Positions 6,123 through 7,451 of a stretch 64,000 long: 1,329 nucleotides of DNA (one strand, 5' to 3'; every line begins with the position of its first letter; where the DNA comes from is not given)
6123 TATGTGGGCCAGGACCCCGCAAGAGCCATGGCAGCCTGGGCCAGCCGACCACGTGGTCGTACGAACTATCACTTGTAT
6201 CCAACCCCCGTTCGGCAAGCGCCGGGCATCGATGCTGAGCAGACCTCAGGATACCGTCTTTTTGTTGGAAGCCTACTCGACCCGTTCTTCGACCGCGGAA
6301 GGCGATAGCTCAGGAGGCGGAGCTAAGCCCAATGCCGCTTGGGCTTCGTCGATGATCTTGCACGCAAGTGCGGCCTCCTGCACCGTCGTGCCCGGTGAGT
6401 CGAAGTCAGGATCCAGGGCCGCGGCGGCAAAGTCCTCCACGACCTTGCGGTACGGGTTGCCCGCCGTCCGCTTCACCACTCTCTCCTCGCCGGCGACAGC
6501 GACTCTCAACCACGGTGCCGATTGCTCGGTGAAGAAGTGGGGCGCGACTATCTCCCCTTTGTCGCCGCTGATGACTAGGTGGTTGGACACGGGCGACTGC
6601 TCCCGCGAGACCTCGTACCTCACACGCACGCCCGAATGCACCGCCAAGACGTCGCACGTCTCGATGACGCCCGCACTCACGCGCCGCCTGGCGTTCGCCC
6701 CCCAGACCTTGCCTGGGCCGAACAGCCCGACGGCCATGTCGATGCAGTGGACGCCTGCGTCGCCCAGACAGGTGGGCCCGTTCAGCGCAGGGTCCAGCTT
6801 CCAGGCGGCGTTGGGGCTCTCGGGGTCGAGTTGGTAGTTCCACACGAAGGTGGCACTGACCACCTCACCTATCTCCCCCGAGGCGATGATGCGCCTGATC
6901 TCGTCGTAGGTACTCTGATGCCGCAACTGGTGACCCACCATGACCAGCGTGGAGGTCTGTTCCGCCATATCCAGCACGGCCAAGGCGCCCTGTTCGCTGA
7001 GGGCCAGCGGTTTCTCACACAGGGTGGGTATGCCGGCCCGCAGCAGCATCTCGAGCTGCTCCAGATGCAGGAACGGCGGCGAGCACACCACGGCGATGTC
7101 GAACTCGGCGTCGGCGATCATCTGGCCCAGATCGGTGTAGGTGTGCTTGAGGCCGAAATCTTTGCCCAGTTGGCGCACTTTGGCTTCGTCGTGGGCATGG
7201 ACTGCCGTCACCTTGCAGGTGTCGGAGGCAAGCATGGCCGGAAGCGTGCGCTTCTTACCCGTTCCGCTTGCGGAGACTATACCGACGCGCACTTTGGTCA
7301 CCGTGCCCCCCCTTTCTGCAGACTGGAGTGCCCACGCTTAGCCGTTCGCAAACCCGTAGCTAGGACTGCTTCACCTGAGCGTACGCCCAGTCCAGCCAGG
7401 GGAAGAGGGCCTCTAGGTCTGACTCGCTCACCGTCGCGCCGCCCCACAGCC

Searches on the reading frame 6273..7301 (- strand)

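Call 11: search_protein_families(library=pfam, proteins=[window:6273-7301:-])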
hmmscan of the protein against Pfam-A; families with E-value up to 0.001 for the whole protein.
window:6273-7301:- (342 aa): 3 families
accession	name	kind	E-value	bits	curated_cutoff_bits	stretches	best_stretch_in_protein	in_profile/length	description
PF01408.29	GFO_IDH_MocA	-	6.9e-21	75.6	24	1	4-124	1-120/120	Oxidoreductase family, NAD-binding Rossmann fold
PF22725.1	GFO_IDH_MocA_C3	-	3.3e-18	66.3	27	1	133-251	2-123/124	GFO/IDH/MocA C-terminal domain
PF02894.22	GFO_IDH_MocA_C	-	7.8e-07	29.5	22.9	1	137-205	2-69/218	Oxidoreductase family, C-terminal alpha/beta domain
